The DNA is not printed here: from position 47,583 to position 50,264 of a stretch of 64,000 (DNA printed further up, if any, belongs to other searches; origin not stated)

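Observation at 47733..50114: Molybdopterin oxidoreductase with an internal two-cluster ferredoxin domain inserted before the C-terminal MGD-binding barrel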

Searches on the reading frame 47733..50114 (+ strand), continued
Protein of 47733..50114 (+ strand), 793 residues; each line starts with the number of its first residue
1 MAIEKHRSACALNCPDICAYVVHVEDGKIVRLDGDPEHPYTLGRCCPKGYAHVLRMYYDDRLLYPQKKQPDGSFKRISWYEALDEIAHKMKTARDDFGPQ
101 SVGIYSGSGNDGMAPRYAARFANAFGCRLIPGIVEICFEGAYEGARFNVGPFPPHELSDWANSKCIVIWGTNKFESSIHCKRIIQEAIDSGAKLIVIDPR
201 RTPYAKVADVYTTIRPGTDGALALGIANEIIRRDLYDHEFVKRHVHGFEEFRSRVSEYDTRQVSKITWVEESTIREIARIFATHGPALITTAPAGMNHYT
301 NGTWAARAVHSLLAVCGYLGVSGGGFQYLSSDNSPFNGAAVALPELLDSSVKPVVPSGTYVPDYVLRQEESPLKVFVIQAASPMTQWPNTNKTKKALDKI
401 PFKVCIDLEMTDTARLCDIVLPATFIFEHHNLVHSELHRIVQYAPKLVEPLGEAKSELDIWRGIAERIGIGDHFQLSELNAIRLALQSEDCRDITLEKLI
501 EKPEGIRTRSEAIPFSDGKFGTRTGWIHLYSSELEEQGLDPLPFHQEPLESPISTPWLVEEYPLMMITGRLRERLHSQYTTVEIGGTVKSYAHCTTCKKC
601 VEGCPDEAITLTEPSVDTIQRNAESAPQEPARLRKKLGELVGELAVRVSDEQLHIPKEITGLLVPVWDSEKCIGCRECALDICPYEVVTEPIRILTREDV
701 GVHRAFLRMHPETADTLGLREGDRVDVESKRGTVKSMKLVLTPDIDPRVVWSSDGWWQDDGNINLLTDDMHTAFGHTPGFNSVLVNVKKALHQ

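Call 71: search_solved_structures(query=window:47733-50111:+, max_evalue=1e-43, show_alignments=5)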
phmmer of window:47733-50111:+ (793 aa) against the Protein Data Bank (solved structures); distinct sequences matched with E-value up to 1e-43: 5.
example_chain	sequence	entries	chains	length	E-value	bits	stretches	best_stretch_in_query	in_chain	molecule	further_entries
2e7z_A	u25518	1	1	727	9.3e-65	222.4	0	9-319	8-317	Acetylene hydratase Ahy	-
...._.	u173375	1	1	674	3.3e-49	171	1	14-479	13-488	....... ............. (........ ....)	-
7bkb_D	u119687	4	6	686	3.7e-46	160.9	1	13-506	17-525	Formate dehydrogenase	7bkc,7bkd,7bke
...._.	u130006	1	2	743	3.2e-44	154.5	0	10-576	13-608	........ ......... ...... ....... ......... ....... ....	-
2vpw_A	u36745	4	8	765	4.1e-44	154.2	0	14-327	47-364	THIOSULFATE REDUCTASE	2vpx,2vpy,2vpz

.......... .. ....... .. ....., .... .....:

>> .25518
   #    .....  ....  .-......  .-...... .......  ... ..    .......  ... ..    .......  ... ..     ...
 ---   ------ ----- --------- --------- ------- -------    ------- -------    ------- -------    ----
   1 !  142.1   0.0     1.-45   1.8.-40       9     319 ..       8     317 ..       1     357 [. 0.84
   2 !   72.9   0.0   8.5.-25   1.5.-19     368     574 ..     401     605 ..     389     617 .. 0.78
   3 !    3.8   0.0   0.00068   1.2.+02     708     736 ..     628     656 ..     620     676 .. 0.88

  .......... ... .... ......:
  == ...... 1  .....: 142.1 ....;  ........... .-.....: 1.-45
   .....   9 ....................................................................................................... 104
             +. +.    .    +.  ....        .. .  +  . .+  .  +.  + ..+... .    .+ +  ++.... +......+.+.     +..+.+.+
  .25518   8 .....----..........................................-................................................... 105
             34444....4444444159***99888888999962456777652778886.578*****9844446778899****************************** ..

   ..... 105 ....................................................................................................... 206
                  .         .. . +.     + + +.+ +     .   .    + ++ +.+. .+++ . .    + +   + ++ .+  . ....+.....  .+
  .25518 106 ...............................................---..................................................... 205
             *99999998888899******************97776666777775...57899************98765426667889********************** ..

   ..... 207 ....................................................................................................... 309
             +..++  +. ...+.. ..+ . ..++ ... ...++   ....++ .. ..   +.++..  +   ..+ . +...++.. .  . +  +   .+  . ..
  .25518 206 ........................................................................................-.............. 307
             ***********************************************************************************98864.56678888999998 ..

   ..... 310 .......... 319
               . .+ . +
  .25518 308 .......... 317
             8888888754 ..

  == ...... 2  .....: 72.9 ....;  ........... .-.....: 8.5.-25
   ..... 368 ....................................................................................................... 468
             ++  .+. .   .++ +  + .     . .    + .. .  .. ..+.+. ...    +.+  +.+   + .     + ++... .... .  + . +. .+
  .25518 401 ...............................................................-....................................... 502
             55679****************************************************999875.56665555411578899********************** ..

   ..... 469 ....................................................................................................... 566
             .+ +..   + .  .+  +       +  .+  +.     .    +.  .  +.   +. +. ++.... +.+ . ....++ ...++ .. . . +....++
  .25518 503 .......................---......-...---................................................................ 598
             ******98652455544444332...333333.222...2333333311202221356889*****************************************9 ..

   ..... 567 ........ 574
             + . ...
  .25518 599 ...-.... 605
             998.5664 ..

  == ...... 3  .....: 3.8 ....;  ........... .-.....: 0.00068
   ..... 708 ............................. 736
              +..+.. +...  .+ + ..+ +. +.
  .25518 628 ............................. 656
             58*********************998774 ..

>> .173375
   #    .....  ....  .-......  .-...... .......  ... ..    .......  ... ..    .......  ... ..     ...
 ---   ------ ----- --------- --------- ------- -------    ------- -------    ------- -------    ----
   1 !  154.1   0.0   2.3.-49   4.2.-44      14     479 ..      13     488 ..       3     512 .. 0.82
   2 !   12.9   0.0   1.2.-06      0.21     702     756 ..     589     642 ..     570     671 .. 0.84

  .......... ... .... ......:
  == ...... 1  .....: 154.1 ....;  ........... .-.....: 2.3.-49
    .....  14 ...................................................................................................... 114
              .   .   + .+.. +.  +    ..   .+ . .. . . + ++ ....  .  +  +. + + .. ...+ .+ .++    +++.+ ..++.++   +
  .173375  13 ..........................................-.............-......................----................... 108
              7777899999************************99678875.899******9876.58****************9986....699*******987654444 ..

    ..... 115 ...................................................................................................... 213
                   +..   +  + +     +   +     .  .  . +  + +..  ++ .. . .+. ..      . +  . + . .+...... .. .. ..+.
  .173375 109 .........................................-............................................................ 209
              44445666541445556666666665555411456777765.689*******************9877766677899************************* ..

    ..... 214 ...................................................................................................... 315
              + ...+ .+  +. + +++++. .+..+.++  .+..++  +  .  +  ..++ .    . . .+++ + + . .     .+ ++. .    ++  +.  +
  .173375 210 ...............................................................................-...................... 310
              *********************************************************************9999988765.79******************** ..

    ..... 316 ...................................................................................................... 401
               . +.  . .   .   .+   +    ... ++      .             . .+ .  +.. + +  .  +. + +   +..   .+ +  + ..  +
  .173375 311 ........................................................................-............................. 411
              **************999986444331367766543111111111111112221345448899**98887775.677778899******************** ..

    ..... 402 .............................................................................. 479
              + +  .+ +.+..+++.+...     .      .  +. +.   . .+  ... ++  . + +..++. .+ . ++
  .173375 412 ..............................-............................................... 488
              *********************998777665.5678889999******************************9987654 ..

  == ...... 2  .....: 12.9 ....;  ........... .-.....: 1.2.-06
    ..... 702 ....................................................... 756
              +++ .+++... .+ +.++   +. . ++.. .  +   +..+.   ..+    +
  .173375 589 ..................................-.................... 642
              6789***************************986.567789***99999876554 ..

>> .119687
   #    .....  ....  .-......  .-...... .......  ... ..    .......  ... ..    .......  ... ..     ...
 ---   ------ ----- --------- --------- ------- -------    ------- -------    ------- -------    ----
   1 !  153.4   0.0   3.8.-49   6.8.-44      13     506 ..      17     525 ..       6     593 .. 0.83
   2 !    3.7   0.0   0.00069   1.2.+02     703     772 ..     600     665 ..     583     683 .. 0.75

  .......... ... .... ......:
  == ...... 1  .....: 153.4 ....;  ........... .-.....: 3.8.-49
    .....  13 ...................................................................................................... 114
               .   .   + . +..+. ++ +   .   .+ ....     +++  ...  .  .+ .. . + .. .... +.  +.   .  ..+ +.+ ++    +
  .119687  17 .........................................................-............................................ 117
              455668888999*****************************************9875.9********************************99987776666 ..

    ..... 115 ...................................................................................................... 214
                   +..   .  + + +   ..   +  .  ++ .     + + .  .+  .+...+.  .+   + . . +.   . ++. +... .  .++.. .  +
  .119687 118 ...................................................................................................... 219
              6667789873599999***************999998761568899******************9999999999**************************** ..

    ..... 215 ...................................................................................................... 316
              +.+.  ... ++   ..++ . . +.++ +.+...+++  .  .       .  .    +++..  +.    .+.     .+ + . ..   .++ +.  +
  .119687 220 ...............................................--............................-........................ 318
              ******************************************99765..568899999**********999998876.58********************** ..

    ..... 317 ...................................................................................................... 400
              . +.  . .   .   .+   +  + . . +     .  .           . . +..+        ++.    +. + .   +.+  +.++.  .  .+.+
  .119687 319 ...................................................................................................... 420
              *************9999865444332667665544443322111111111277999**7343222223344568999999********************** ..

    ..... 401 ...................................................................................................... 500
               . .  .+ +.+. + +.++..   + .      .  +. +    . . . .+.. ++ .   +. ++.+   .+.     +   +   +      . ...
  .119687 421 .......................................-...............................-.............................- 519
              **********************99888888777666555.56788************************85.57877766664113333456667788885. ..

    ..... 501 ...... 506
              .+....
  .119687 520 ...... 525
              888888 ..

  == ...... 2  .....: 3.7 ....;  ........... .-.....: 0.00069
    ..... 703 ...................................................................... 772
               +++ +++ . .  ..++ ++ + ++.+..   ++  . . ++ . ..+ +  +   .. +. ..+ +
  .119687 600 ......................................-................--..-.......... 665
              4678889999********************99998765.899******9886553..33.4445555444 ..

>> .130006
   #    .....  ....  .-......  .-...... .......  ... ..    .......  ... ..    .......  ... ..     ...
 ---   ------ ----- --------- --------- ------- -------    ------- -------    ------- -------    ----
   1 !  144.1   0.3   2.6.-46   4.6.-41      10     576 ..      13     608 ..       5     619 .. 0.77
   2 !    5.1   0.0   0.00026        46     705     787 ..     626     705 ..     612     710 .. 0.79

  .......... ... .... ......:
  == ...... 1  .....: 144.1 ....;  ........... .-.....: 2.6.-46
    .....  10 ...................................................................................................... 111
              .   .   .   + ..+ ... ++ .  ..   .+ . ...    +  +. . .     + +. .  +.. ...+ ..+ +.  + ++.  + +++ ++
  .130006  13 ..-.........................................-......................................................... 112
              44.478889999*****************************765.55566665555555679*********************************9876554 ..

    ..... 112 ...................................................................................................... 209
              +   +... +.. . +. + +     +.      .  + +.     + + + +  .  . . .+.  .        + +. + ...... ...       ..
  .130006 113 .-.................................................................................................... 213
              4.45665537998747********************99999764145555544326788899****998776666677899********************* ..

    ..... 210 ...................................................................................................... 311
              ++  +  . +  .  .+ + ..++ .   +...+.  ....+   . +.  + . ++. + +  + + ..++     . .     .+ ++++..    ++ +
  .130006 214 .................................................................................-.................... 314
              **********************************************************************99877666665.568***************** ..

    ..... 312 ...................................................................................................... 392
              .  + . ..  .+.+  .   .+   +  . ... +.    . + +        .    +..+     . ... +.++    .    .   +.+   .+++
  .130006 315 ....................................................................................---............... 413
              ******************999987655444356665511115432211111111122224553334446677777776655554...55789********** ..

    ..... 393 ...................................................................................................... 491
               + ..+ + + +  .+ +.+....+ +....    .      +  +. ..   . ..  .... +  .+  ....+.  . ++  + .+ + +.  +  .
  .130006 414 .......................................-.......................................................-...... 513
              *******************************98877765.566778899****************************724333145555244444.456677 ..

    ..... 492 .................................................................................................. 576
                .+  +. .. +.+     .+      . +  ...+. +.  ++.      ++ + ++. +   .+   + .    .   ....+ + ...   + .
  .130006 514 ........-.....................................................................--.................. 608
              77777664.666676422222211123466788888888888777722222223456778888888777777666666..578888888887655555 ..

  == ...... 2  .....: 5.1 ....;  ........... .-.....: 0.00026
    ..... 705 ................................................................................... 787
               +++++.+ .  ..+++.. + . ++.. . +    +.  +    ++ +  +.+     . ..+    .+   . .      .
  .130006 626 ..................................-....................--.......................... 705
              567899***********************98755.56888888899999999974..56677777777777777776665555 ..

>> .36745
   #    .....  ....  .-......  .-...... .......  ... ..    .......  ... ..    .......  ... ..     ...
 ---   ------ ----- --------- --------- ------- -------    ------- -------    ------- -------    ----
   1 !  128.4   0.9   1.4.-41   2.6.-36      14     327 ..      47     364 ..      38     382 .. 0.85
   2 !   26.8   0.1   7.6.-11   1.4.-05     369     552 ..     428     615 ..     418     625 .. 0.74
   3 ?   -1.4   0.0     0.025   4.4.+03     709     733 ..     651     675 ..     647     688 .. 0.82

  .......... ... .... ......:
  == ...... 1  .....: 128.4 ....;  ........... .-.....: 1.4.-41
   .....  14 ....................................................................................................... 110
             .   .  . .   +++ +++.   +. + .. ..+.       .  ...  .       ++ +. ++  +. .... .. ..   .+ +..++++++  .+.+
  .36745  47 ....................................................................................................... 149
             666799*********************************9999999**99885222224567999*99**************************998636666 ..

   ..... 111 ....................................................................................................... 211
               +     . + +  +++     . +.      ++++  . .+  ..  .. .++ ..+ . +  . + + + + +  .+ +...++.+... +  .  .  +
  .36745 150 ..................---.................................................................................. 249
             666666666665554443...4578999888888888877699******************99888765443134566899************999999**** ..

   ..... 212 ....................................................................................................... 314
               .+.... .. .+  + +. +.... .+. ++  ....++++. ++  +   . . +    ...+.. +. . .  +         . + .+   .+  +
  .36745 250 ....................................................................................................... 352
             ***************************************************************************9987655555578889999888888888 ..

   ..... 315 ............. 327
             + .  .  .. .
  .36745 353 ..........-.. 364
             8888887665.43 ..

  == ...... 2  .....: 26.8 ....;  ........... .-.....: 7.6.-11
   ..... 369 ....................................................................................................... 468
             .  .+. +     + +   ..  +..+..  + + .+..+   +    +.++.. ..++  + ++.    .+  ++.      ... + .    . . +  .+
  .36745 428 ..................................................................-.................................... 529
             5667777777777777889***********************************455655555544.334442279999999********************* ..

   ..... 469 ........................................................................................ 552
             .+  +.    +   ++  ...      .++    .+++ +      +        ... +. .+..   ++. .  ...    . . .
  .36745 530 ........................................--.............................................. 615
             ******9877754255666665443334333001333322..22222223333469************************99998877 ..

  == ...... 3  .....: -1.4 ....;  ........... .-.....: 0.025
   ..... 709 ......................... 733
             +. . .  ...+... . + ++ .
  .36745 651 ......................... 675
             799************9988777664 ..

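Call 73: search_protein_families(library=pfam, proteins=[P0122], max_evalue=0.001)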
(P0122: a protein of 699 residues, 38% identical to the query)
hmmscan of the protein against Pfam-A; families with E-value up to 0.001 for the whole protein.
P0122 (699 aa): 3 families
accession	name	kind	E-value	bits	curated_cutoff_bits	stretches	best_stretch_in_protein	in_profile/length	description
PF00384.28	Molybdopterin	-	8.8e-50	170.1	24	1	81-487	1-353/353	Molybdopterin oxidoreductase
PF01568.27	Molydop_binding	-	6.9e-23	81.2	26.8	1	584-691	1-107/110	Molydopterin dinucleotide binding domain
PF04879.21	Molybdop_Fe4S4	-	1.6e-12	47.6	22.7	1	25-75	3-52/55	Molybdopterin oxidoreductase Fe4S4 domain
